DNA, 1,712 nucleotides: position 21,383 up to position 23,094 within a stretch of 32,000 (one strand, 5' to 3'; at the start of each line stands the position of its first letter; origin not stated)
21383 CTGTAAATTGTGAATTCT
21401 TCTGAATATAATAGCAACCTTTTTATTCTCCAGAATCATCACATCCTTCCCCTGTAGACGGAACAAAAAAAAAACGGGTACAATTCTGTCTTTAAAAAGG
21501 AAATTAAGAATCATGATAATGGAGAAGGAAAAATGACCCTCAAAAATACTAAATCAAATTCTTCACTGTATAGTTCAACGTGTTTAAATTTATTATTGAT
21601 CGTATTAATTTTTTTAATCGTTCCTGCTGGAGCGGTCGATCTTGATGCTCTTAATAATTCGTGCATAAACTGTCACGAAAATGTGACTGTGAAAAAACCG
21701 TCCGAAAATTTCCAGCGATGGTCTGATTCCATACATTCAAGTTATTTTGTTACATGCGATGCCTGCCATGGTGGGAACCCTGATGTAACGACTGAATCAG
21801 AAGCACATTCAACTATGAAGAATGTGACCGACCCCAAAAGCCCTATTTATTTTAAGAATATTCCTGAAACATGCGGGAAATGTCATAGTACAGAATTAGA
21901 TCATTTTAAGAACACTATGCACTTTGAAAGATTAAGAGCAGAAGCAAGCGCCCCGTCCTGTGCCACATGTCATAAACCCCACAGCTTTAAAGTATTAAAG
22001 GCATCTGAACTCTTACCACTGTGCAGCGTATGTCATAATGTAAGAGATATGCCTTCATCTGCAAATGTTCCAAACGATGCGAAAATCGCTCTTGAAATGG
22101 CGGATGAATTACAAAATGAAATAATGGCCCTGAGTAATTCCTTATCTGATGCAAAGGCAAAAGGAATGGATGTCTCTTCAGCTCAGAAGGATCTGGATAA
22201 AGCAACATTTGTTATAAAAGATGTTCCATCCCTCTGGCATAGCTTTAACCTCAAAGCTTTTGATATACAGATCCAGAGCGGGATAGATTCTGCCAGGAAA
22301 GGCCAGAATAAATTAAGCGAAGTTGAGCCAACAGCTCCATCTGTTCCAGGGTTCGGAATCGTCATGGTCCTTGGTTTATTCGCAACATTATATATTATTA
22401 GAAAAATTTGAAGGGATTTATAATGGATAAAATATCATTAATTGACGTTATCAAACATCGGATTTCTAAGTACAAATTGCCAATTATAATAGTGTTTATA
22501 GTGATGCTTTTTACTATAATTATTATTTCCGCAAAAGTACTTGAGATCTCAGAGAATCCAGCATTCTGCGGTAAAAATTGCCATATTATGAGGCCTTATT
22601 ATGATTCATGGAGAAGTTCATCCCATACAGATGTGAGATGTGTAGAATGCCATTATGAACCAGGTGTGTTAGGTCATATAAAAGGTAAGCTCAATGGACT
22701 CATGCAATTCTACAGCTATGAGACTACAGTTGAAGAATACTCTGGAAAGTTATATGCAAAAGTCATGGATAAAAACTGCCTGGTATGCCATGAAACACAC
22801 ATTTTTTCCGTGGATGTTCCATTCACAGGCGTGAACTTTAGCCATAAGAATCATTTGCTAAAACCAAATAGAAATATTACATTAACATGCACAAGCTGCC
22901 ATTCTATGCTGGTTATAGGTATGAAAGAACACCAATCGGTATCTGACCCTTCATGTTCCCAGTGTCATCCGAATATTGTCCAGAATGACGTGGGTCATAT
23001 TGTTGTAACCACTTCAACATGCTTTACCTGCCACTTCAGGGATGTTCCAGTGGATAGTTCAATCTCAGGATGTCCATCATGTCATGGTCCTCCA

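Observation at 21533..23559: Two-gene module: quinol-dehydrogenase-like 13-haem membrane cytochrome plus lipid-anchored pentahaem partner, a self-contained membrane-to-surface electron conduit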

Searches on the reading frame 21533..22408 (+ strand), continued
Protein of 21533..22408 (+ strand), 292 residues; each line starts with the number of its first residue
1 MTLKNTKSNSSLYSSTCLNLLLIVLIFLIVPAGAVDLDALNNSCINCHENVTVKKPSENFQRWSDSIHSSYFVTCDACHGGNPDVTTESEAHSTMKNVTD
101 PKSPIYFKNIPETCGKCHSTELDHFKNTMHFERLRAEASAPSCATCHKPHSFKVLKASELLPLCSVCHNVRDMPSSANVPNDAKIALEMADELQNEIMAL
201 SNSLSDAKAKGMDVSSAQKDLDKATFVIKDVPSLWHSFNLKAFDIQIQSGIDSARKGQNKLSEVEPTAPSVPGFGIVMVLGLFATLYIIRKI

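Call 76: search_protein_families(library=ncbifam, proteins=[P0262, P0268, P0273, P0281, P0296, P0260], max_evalue=0.001)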
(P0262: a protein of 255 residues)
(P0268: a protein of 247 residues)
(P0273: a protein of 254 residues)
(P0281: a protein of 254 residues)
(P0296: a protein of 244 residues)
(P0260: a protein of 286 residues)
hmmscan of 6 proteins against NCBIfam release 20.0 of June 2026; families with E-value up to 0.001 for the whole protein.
P0262 (255 aa): 6 families
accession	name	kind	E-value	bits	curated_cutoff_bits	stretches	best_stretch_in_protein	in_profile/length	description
TIGR03508.1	decahem_SO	subfamily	3e-09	36.7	192.2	1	22-165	60-179/258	DmsE family decaheme c-type cytochrome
NF040943.1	cytoc3_ExtM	equivalog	4.8e-09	35.1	800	1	27-119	14-88/599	selenite/tellurite reduction operon c-type cytochrome ExtM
NF041028.1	decahem_GSU2203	exception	2.9e-07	30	325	0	104-149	37-84/317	GSU2203 family decaheme c-type cytochrome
TIGR03153.1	cytochr_NrfH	equivalog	8.1e-05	22.7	134.2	0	10-72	6-60/138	cytochrome c nitrite reductase small subunit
NF045713.1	CxxCH_16_HmcA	equivalog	0.00054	18.7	400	0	131-166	360-392/541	sulfate respiration complex hexadecaheme cytochrome HmcA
NF008659.0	PRK11659.1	equivalog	0.00081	19.1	184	0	29-112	43-119/188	cytochrome c nitrite reductase pentaheme subunit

P0268 (247 aa): 6 families
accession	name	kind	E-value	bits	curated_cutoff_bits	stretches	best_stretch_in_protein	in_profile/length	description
TIGR03508.1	decahem_SO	subfamily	9.5e-11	41.6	192.2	2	27-118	3-92/258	DmsE family decaheme c-type cytochrome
NF041028.1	decahem_GSU2203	exception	2.1e-10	40.4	325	1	18-158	28-159/317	GSU2203 family decaheme c-type cytochrome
NF040943.1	cytoc3_ExtM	equivalog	1.8e-06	26.5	800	1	27-112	20-87/599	selenite/tellurite reduction operon c-type cytochrome ExtM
TIGR04257.1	nanowire_3heme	domain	4.4e-05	23.5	40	1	98-155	24-75/75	c(7)-type cytochrome triheme domain-containing protein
NF041198.1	UshA_like_PCGU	equivalog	0.00026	19.7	275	1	26-106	442-510/519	UshA-like (seleno)protein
TIGR03507.1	decahem_SO1788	subfamily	0.00067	18.2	209.3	0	92-232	238-377/672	OmcA/MtrC family decaheme c-type cytochrome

P0273 (254 aa): 8 families
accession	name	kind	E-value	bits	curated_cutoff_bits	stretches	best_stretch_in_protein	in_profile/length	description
TIGR03508.1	decahem_SO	subfamily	1.1e-10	41.5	192.2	1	24-117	3-92/258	DmsE family decaheme c-type cytochrome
NF041028.1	decahem_GSU2203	exception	2.8e-08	33.4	325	1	23-156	36-158/317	GSU2203 family decaheme c-type cytochrome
NF040943.1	cytoc3_ExtM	equivalog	1.6e-07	30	800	1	10-113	6-89/599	selenite/tellurite reduction operon c-type cytochrome ExtM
TIGR03146.1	cyt_nit_nrfB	equivalog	6.2e-05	23.3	166.6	0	97-136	12-51/145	cytochrome c nitrite reductase pentaheme subunit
NF008339.0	PRK11125.1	equivalog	6.6e-05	21.7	595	1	33-116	261-338/487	ammonia-forming cytochrome c nitrite reductase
NF008659.0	PRK11659.1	equivalog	0.00018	21.3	184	0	97-136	47-86/188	cytochrome c nitrite reductase pentaheme subunit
TIGR03152.1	cyto_c552_HCOOH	exception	0.00023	20.1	692.5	1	33-113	219-293/441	ammonia-forming nitrite reductase cytochrome c552 subunit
NF045713.1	CxxCH_16_HmcA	equivalog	0.00035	19.3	400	0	124-177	360-412/541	sulfate respiration complex hexadecaheme cytochrome HmcA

P0281 (254 aa): 9 families
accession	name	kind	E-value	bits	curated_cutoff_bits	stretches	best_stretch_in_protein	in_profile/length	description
TIGR03508.1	decahem_SO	subfamily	5.2e-09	35.9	192.2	1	31-165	69-179/258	DmsE family decaheme c-type cytochrome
NF041028.1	decahem_GSU2203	exception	1.3e-08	34.4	325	1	31-165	99-212/317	GSU2203 family decaheme c-type cytochrome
TIGR03153.1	cytochr_NrfH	equivalog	4.6e-06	26.7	134.2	0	25-75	21-63/138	cytochrome c nitrite reductase small subunit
TIGR01905.1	paired_CXXCH_1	subfamily_domain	6.9e-06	25.9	25.2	0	134-162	8-38/41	doubled CXXCH domain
NF008339.0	PRK11125.1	equivalog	2.4e-05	23.2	595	1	50-121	272-336/487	ammonia-forming cytochrome c nitrite reductase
NF040943.1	cytoc3_ExtM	equivalog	6e-05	21.5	800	1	28-123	15-92/599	selenite/tellurite reduction operon c-type cytochrome ExtM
TIGR03146.1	cyt_nit_nrfB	equivalog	0.00032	21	166.6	0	100-141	8-49/145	cytochrome c nitrite reductase pentaheme subunit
TIGR03507.1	decahem_SO1788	subfamily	0.00034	19.2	209.3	0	27-113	238-305/672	OmcA/MtrC family decaheme c-type cytochrome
TIGR03152.1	cyto_c552_HCOOH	exception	0.00043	19.2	692.5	1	47-120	227-293/441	ammonia-forming nitrite reductase cytochrome c552 subunit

P0296 (244 aa): 6 families
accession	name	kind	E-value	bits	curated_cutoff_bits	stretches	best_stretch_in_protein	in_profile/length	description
NF040943.1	cytoc3_ExtM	equivalog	5.5e-12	44.8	800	1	6-103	5-85/599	selenite/tellurite reduction operon c-type cytochrome ExtM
NF041028.1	decahem_GSU2203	exception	2.2e-08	33.7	325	1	20-149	36-157/317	GSU2203 family decaheme c-type cytochrome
TIGR04257.1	nanowire_3heme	domain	1.2e-07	31.8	40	1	91-147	24-74/75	c(7)-type cytochrome triheme domain-containing protein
TIGR03508.1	decahem_SO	subfamily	1.1e-06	28.3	192.2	1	21-149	3-126/258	DmsE family decaheme c-type cytochrome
TIGR03146.1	cyt_nit_nrfB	equivalog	8.6e-06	26.1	166.6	0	91-128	12-49/145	cytochrome c nitrite reductase pentaheme subunit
TIGR04315.1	octaheme_Shew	subfamily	0.00065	18.8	375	0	88-148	18-80/440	tetrathionate reductase family octaheme c-type cytochrome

P0260 (286 aa): 5 families
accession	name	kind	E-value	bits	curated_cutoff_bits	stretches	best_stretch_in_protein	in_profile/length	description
NF040943.1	cytoc3_ExtM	equivalog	3.4e-07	28.9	800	1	65-115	37-84/599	selenite/tellurite reduction operon c-type cytochrome ExtM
TIGR03508.1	decahem_SO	subfamily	8.1e-07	28.8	192.2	1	28-163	2-127/258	DmsE family decaheme c-type cytochrome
NF041781.1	mnquin_red_QrcA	equivalog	0.00028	20.6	180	0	114-184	27-93/174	menaquinone reductase multiheme cytochrome c subunit QrcA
NF041028.1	decahem_GSU2203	exception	0.00032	20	325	0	20-161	28-156/317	GSU2203 family decaheme c-type cytochrome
TIGR01905.1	paired_CXXCH_1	subfamily_domain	0.00073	19.4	25.2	0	100-112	26-38/41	doubled CXXCH domain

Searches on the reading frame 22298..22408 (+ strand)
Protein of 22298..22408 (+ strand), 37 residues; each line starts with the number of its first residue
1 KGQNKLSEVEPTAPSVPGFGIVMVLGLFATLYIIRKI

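Call 37: search_protein_families(library=ncbifam, proteins=[window:22298-22408:+], max_evalue=10)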
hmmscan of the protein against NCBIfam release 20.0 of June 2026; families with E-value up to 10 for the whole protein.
seq(37 aa): 4 families
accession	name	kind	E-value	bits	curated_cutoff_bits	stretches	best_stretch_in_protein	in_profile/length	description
NF045529.2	Heimdall-CTERM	domain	0.0013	19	24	1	16-36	2-22/26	Heimdall-CTERM domain-containing surface protein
TIGR04126.1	PGF_CTERM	domain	0.024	14.3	24.5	1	12-31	1-21/28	PGF-CTERM sorting domain-containing protein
TIGR03818.1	MotA1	equivalog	0.08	12.1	303.8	1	6-34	162-191/282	flagellar motor stator protein MotA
NF033507.3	Loki-CTERM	subfamily_domain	0.29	11.5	19.9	1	16-36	1-23/27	Loki-CTERM sorting domain-containing protein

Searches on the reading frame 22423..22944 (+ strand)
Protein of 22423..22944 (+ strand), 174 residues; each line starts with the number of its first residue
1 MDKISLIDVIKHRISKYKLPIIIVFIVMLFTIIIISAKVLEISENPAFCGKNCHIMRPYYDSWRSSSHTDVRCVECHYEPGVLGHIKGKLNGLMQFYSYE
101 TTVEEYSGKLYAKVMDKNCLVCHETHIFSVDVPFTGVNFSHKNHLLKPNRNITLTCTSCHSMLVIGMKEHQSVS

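Call 31: search_solved_structures(query=window:22423-22944:+, max_evalue=10, show_alignments=3)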
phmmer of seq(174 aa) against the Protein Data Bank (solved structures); distinct sequences matched with E-value up to 10: 4.
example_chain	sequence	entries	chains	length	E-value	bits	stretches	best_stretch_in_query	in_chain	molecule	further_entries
2j7a_C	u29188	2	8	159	0.00033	23.7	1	39-124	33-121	CYTOCHROME C QUINOL DEHYDROGENASE NRFH | NAPC/NIRT CYTOCHROME C FAMILY PROTEIN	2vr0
1qn0_A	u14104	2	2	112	0.67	12.9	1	64-85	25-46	CYTOCHROME C3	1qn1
1wad_A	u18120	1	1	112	0.74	12.8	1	64-85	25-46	CYTOCHROME C3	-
2ozy_A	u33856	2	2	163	4.8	10.1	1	119-162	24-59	Cytochrome c-type protein nrfB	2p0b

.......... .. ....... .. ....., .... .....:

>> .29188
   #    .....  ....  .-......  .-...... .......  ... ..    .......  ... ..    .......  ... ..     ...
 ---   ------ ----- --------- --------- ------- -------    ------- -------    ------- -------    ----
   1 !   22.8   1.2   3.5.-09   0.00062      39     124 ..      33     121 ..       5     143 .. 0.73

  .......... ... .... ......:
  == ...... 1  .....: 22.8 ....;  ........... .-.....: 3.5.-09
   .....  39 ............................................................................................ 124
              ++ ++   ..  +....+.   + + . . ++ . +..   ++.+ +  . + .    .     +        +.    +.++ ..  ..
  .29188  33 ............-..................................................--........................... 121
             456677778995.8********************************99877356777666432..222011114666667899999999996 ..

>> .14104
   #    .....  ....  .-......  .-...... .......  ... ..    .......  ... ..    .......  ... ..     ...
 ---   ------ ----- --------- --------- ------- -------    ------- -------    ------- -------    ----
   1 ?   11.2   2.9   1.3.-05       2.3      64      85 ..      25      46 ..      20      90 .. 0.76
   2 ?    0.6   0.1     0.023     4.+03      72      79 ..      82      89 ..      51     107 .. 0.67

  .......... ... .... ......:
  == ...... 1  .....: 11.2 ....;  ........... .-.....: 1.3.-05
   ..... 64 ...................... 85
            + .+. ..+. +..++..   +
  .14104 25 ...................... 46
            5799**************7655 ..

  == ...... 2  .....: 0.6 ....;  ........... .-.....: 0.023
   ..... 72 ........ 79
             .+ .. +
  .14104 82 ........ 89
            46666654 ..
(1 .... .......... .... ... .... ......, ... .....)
